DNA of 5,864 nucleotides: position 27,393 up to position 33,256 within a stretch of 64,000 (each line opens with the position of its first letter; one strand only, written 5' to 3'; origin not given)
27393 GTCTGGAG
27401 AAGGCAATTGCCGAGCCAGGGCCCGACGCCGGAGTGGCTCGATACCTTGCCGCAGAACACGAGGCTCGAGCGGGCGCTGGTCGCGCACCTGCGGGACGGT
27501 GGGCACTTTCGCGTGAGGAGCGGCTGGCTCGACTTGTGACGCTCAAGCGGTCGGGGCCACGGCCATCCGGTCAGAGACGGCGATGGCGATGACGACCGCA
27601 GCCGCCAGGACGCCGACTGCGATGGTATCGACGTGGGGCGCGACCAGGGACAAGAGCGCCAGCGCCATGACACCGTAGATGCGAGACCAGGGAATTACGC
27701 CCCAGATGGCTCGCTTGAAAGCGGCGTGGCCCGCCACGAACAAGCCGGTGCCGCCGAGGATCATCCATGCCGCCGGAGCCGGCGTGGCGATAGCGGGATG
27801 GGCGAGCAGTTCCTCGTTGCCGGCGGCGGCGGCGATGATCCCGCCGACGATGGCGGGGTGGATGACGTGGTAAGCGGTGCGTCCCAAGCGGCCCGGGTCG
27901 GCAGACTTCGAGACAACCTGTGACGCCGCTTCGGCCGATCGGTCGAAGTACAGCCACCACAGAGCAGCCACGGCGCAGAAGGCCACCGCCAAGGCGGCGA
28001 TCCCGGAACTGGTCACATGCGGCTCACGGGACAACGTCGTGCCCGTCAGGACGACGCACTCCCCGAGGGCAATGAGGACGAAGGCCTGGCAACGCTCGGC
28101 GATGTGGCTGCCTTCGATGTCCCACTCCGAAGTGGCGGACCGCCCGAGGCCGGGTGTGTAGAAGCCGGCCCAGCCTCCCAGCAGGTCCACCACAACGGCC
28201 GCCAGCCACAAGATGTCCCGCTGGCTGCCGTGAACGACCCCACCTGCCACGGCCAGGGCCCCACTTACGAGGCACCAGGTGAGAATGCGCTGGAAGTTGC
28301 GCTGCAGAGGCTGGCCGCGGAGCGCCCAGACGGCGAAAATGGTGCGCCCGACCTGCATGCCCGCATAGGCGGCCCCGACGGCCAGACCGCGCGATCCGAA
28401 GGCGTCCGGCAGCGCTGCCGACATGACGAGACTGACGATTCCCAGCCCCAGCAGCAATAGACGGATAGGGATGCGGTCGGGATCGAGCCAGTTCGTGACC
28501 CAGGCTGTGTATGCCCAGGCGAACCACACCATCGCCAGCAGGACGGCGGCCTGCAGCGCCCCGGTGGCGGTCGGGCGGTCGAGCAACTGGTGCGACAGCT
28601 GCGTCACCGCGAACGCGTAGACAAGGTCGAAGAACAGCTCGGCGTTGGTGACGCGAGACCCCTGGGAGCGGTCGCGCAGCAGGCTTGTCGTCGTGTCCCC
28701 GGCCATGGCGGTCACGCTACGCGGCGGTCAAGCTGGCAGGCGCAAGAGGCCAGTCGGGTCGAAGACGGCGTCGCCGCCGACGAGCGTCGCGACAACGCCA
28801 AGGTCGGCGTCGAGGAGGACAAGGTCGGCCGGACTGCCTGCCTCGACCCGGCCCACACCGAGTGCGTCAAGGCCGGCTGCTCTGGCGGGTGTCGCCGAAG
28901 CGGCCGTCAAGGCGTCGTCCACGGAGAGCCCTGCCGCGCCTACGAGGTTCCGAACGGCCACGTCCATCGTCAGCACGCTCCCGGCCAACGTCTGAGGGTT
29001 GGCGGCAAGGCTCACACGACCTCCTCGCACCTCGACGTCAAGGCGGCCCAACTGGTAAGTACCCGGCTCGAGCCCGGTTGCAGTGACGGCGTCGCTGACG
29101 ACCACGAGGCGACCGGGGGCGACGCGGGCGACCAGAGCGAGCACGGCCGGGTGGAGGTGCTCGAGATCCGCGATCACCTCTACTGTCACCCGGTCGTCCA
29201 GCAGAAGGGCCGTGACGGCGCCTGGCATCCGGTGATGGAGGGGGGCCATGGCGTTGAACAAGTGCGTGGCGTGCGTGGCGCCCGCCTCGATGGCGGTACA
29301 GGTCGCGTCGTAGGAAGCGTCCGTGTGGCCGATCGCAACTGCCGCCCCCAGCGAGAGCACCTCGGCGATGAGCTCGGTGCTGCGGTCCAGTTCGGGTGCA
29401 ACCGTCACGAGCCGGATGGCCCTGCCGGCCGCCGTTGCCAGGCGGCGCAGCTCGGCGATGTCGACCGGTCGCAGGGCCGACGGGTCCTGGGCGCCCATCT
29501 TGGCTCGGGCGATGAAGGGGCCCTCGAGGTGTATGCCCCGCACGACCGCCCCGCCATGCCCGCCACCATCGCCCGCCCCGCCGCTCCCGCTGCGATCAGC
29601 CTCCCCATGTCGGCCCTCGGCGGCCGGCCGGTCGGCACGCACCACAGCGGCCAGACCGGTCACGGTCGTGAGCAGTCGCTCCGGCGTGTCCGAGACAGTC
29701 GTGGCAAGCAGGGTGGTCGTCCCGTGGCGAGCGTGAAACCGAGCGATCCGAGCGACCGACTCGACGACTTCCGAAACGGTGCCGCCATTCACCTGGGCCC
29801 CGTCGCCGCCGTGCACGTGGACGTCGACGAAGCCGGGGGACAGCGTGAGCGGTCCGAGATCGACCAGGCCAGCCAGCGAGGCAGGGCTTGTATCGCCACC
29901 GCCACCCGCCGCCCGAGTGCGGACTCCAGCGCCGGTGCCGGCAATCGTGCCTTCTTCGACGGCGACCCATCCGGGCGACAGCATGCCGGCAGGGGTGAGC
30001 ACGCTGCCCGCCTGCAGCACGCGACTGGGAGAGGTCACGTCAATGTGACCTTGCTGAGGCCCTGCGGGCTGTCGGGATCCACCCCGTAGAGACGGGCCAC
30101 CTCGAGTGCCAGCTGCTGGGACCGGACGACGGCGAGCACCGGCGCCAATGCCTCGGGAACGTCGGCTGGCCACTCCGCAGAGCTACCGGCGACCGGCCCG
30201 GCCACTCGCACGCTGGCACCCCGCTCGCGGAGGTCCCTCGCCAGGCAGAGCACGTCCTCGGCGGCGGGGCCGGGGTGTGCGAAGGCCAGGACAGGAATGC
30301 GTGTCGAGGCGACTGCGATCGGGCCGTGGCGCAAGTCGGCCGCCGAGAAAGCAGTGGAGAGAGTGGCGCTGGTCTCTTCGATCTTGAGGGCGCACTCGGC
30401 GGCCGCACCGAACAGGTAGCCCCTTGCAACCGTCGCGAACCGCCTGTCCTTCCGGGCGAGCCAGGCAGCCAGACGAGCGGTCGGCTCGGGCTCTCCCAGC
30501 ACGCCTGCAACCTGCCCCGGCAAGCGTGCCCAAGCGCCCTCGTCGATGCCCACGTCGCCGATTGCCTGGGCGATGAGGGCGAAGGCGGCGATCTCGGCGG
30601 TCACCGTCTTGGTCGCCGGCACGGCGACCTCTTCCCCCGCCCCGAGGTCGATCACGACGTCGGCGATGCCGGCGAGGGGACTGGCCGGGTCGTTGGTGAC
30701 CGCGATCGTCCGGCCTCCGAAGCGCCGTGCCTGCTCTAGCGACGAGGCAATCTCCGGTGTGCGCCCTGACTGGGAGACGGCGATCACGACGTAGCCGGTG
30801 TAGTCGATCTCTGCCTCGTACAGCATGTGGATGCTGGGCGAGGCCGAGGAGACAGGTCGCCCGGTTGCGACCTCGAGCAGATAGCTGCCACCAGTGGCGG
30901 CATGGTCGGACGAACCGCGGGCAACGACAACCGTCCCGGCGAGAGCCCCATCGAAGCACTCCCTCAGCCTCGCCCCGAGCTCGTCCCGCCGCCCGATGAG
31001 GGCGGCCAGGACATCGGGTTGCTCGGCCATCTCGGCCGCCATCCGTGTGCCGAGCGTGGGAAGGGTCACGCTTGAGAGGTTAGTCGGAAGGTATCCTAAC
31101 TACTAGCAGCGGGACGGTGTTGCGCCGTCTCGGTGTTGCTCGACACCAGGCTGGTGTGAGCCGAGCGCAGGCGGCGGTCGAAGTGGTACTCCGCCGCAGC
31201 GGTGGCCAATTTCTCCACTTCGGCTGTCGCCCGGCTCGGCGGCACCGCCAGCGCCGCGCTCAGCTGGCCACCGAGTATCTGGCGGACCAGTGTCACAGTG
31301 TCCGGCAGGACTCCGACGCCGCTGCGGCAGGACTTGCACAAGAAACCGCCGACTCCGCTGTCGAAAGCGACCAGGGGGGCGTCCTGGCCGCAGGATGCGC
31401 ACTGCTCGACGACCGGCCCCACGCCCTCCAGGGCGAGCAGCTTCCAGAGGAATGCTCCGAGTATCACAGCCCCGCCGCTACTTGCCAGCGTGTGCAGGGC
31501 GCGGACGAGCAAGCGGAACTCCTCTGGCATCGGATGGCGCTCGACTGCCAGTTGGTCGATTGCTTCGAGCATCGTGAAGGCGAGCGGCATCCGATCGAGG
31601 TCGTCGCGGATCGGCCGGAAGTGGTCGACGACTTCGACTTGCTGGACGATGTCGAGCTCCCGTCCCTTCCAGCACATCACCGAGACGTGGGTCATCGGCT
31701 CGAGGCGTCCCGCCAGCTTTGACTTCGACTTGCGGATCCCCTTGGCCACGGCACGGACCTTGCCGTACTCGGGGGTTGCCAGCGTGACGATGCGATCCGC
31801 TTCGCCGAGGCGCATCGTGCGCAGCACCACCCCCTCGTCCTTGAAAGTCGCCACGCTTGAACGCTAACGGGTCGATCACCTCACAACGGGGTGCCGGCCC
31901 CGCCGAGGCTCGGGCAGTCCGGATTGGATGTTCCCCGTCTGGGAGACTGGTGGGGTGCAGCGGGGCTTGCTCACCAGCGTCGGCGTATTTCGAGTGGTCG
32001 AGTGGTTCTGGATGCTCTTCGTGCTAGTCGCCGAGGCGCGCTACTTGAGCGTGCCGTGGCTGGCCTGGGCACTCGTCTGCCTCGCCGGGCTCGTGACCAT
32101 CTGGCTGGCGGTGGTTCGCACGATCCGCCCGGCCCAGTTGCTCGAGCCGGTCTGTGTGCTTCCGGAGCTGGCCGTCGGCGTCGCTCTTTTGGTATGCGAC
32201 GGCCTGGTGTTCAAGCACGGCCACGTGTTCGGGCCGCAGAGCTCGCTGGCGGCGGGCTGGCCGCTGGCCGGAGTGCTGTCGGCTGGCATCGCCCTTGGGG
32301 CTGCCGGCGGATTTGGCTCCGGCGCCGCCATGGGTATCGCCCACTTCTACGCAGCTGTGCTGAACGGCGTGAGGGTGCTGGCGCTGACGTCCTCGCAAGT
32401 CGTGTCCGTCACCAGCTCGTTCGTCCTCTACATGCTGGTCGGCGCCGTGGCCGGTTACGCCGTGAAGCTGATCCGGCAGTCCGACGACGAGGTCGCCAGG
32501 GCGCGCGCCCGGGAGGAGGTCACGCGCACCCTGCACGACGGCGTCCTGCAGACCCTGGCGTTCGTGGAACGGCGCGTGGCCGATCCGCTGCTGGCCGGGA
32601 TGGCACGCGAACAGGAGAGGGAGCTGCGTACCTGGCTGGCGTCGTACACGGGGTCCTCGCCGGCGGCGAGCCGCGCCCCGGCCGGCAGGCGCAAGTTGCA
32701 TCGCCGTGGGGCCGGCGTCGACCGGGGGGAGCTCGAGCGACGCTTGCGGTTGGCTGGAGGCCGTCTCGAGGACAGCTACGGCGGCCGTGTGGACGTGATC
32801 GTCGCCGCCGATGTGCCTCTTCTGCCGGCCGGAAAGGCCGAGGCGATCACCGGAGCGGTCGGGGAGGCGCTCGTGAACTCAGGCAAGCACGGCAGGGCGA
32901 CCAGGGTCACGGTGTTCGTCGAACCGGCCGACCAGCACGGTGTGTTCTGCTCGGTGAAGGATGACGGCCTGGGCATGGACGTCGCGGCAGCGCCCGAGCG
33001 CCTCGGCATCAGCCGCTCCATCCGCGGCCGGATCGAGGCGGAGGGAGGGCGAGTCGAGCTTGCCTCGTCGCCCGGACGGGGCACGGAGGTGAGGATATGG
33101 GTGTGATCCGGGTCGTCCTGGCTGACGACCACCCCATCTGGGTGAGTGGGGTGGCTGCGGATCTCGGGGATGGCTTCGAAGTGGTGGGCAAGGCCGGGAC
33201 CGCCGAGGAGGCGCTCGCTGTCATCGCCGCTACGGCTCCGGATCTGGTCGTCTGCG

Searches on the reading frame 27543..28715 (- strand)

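Call 73: search_protein_families(library=pfam, proteins=[window:27543-28715:-], max_evalue=0.0001)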
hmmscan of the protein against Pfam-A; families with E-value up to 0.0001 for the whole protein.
window:27543-28715:- (390 aa): 1 family
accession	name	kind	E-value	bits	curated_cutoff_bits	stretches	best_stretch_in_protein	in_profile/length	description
PF06772.16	LtrA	-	2.2e-94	317.1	31.9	1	21-380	1-356/356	Bacterial low temperature requirement A protein (LtrA)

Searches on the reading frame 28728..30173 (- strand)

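Call 73: search_protein_families(library=pfam, proteins=[window:28728-30173:-], max_evalue=0.0001)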
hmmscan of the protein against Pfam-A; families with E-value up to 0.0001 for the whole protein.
window:28728-30173:- (481 aa): 2 families
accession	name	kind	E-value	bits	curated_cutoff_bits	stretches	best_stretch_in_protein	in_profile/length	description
PF01979.26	Amidohydro_1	-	1.7e-18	67.4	25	1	111-468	2-343/345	Amidohydrolase family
PF07969.17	Amidohydro_3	-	1.7e-06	28.2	29.7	0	415-459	406-449/472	Amidohydrolase family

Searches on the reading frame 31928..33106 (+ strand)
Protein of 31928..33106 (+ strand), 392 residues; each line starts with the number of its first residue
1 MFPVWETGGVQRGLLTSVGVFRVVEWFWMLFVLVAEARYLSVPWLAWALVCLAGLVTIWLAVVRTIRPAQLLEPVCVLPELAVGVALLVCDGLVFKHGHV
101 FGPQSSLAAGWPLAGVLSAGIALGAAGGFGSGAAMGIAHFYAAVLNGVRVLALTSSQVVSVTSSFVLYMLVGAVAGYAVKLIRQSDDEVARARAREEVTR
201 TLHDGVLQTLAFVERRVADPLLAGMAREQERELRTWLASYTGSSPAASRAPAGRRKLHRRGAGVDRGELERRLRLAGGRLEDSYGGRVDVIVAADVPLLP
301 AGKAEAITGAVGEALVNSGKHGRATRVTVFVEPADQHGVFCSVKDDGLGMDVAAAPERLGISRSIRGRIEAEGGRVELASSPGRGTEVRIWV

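Call 73: search_protein_families(library=pfam, proteins=[window:31928-33106:+], max_evalue=0.0001)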
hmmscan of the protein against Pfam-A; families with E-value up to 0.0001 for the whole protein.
window:31928-33106:+ (392 aa): 2 families
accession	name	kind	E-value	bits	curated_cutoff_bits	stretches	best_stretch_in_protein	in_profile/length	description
PF02518.31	HATPase_c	-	4e-07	30.9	26.4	1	304-391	3-106/111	Histidine kinase-, DNA gyrase B-, and HSP90-like ATPase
PF13581.12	HATPase_c_2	-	9e-05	22.9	27.4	0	297-360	22-89/127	Histidine kinase-like ATPase domain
